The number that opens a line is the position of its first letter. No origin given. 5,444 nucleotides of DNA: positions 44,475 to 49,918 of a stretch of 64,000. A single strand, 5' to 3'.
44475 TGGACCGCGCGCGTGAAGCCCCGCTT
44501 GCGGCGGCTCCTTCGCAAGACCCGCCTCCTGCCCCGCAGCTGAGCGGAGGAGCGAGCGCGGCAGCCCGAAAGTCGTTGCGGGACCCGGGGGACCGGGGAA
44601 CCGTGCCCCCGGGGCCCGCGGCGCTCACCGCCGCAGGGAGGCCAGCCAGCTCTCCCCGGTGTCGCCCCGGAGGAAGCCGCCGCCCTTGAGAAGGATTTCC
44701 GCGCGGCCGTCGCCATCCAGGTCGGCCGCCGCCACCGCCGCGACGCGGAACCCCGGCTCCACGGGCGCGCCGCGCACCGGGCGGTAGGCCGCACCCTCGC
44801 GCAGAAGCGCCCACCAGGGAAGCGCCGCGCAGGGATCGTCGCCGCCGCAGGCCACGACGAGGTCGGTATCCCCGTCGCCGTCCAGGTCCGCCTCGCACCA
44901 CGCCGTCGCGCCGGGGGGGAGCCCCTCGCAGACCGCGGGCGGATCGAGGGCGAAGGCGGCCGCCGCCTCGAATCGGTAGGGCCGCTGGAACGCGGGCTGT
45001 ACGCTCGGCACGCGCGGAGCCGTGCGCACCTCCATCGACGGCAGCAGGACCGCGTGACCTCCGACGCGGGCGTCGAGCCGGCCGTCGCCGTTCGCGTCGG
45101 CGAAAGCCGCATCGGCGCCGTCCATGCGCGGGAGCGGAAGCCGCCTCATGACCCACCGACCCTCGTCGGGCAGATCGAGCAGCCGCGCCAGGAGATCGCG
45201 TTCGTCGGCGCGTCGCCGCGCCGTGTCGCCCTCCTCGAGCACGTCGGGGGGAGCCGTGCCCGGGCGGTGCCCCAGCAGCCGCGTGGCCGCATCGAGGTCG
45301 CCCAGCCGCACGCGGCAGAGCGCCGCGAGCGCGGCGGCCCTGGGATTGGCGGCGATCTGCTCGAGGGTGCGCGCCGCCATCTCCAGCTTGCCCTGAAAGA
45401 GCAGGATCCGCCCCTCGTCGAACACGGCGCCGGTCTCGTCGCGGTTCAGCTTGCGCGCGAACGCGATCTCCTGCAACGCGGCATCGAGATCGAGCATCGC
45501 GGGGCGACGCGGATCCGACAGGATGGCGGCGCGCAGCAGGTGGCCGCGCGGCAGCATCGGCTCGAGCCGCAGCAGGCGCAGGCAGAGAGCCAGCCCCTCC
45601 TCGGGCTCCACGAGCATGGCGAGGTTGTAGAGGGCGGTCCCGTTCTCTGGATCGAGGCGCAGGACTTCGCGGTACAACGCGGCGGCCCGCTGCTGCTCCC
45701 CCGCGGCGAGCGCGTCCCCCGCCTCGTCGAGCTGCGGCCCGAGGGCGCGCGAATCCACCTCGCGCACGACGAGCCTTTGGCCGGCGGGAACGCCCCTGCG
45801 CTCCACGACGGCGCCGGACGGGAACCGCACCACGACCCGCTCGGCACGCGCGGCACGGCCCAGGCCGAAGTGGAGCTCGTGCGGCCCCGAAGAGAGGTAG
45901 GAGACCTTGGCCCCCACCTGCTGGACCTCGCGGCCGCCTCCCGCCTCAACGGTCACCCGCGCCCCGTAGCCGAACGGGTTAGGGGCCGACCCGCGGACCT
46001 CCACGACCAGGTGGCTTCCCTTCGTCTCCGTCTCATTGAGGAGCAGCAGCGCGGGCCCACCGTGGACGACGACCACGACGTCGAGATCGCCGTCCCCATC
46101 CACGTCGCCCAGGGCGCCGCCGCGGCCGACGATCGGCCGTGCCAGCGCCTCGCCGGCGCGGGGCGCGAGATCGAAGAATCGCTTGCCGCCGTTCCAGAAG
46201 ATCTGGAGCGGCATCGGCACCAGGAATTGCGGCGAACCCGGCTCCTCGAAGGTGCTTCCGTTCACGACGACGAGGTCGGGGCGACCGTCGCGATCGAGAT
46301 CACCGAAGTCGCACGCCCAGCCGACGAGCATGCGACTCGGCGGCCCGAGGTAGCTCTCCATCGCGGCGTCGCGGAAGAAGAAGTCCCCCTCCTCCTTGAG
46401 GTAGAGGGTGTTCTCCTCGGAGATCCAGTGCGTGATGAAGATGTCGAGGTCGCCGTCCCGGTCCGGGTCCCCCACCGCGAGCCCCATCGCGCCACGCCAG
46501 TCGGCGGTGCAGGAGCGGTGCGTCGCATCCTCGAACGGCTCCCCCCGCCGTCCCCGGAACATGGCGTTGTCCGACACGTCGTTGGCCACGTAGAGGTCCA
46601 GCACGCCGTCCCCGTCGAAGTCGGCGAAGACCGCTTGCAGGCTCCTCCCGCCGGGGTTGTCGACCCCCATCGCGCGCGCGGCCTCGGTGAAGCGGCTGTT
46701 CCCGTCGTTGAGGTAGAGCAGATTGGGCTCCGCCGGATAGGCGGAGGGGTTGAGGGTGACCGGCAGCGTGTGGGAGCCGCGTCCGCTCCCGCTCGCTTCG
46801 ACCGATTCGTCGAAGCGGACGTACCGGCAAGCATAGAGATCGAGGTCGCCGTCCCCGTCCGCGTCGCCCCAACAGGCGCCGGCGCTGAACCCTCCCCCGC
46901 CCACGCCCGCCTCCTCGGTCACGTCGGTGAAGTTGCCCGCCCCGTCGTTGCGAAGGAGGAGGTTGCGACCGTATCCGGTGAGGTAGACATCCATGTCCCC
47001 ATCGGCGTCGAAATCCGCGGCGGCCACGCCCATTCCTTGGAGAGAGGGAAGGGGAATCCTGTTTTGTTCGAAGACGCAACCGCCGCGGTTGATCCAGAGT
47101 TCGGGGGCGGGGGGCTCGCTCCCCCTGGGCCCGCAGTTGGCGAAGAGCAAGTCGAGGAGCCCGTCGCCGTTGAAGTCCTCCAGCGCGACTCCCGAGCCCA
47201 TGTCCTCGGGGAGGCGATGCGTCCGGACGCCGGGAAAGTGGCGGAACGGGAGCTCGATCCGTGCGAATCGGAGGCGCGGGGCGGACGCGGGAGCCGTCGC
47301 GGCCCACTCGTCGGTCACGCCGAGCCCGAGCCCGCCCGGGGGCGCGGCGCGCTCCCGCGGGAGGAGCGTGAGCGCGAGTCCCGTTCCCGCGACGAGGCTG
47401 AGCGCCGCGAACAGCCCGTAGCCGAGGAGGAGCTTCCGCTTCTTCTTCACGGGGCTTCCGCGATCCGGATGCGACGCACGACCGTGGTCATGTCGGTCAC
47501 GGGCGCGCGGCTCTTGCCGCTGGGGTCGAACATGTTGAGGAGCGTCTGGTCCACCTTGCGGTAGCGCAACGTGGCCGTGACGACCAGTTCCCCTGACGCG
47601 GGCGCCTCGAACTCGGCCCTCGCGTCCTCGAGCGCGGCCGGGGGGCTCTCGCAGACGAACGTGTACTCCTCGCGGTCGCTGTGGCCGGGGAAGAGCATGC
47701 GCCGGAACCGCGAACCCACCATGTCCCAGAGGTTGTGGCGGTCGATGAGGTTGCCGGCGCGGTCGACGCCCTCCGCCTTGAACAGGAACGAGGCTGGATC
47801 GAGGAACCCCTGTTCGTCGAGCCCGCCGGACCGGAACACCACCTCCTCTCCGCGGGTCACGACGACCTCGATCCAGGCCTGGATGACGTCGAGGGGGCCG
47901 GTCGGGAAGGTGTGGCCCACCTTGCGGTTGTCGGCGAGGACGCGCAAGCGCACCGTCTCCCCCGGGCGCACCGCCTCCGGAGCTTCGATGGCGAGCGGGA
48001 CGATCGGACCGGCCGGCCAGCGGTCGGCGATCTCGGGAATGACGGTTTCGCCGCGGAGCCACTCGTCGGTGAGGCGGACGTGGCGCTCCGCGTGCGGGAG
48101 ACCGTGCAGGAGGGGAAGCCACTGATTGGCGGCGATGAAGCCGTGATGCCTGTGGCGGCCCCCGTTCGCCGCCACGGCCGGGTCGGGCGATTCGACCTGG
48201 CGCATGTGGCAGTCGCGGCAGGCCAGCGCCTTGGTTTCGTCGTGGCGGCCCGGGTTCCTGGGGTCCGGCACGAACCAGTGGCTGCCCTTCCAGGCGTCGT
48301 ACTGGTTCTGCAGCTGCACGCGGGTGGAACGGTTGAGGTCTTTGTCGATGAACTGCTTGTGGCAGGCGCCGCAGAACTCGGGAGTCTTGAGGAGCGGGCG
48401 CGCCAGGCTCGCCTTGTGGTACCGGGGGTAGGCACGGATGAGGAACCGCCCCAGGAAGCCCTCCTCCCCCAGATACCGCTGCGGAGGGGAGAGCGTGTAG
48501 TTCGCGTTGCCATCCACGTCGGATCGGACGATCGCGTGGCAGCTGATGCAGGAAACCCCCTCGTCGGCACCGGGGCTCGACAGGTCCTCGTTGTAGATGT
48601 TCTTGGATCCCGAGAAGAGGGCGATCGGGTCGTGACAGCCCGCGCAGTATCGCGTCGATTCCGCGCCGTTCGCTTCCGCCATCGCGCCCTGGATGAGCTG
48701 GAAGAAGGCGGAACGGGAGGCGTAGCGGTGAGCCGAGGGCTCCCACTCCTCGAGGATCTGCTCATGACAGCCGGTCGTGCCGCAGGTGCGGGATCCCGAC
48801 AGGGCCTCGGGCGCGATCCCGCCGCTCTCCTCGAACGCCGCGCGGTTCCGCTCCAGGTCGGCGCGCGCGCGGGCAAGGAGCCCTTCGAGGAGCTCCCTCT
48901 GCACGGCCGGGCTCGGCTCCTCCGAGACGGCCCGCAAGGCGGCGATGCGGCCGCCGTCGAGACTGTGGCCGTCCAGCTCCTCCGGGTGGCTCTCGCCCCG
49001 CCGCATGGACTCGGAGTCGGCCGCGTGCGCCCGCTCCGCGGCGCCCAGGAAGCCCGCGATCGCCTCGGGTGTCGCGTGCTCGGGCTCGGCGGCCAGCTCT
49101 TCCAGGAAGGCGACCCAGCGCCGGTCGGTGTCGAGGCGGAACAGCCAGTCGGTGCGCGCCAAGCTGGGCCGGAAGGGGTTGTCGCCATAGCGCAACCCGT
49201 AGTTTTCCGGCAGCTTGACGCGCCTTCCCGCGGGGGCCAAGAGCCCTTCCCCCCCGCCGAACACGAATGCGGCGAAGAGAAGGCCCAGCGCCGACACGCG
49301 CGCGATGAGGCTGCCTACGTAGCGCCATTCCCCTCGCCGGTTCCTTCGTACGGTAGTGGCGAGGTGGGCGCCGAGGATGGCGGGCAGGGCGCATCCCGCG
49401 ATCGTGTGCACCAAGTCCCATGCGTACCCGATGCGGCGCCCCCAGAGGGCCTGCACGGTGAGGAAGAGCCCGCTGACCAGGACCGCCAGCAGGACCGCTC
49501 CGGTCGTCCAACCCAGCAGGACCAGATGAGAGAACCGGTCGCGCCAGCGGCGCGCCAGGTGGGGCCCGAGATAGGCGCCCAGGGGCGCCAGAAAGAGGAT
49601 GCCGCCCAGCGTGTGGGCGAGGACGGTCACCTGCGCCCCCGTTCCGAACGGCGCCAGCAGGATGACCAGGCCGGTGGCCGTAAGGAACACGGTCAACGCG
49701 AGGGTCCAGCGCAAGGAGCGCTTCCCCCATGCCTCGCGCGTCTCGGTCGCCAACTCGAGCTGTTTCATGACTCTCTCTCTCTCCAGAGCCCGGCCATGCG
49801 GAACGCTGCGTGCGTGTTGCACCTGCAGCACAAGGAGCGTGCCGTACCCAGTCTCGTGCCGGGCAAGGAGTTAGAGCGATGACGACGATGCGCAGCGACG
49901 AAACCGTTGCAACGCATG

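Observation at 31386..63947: Anammox/nitrifier-like electron-transfer parts list concentrated in 33 kb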

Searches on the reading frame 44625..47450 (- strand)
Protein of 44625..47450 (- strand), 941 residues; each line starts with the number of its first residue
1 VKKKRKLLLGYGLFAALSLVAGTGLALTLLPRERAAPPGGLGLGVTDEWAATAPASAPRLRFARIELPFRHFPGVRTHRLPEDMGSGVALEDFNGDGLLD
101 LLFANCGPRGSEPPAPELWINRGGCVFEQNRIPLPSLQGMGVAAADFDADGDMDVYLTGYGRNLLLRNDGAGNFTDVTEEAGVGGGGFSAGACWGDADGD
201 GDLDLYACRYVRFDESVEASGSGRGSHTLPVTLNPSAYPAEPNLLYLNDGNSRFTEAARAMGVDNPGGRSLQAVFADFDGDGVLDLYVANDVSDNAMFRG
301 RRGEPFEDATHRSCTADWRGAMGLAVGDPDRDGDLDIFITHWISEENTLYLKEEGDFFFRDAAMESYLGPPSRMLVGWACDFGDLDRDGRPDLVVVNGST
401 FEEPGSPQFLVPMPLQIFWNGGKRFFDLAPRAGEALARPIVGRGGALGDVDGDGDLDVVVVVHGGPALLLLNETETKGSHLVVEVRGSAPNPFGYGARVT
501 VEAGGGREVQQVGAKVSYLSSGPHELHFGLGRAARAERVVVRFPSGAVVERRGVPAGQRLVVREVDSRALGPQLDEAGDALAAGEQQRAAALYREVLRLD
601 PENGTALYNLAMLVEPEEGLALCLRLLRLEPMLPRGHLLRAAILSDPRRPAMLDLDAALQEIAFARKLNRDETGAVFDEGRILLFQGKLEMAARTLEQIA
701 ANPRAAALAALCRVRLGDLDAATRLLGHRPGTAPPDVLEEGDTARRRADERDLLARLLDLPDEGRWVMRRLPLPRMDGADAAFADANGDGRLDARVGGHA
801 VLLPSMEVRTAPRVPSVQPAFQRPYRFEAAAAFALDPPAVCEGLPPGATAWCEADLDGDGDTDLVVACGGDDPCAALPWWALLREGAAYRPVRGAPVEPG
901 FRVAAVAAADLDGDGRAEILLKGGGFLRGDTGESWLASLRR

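Call 7: search_protein_families(library=pfam, proteins=[window:44625-47450:-], max_evalue=0.01)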
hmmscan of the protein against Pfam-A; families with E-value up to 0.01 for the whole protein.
window:44625-47450:- (941 aa): 6 families
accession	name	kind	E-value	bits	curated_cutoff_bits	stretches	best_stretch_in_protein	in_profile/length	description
PF13517.12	FG-GAP_3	-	2.6e-57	191.7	26.9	7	146-206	1-60/61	FG-GAP-like repeat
PF01839.29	FG-GAP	-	2.8e-18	65.8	22.1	3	904-934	3-34/37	FG-GAP repeat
PF07593.17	UnbV_ASPIC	-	1.8e-16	60.2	23.4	1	494-560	1-67/68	ASPIC and UnbV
PF14559.12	TPR_19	-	3.5e-05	24.5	25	1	580-612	1-33/68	Tetratricopeptide repeat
PF13432.12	TPR_16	-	0.00045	21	32.7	1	574-613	1-40/65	Tetratricopeptide repeat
PF13414.12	TPR_11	-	0.00093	19.3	26.8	1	583-611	7-35/42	TPR repeat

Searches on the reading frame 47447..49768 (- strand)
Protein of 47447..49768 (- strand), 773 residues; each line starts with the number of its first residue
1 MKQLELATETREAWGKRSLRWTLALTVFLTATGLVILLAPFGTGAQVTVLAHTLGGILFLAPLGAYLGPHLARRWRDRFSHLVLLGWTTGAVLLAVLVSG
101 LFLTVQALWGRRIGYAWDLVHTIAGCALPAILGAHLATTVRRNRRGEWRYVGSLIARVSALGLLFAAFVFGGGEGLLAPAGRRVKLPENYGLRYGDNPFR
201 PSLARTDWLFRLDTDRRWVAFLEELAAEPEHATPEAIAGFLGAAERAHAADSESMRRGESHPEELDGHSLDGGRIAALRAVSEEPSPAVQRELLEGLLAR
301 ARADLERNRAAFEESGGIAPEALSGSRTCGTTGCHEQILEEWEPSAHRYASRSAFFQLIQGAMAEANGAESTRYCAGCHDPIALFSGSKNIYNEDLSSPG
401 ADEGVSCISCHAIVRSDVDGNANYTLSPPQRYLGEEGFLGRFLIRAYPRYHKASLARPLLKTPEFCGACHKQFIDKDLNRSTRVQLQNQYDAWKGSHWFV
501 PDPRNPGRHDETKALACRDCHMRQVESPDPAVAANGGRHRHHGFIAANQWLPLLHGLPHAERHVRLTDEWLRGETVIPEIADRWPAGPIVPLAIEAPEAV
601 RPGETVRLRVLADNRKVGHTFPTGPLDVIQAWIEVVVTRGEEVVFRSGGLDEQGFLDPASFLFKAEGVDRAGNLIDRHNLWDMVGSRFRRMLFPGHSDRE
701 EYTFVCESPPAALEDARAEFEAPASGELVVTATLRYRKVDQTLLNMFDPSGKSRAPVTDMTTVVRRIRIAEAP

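Call 7: search_protein_families(library=pfam, proteins=[window:47447-49768:-], max_evalue=0.01)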
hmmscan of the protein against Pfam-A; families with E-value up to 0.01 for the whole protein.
window:47447-49768:- (773 aa): 3 families
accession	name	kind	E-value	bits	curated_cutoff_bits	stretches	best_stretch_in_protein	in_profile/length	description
PF13435.11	Cytochrome_C554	-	2.2e-05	25.7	20.8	1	333-411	4-83/84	Cytochrome c554 and c-prime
PF14522.11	Cytochrome_C7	-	0.00014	22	24.8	0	371-412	12-49/67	Cytochrome c7 and related cytochrome c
PF22113.1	Mtrc-MtrF_II-IV_dom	-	0.0052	16.8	30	0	406-524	83-166/176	Outer membrane cytochrome MtrC/MtrF-like, domains II/IV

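Call 9: search_protein_families(library=ncbifam, proteins=[window:47447-49768:-], max_evalue=0.001)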
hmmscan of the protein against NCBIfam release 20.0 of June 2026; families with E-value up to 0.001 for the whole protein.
window:47447-49768:- (773 aa): 0 families

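Call 67: search_solved_structures(query=window:47447-49768:-, max_evalue=0.01)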
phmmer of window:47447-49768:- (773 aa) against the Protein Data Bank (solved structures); distinct sequences matched with E-value up to 0.01: 0.
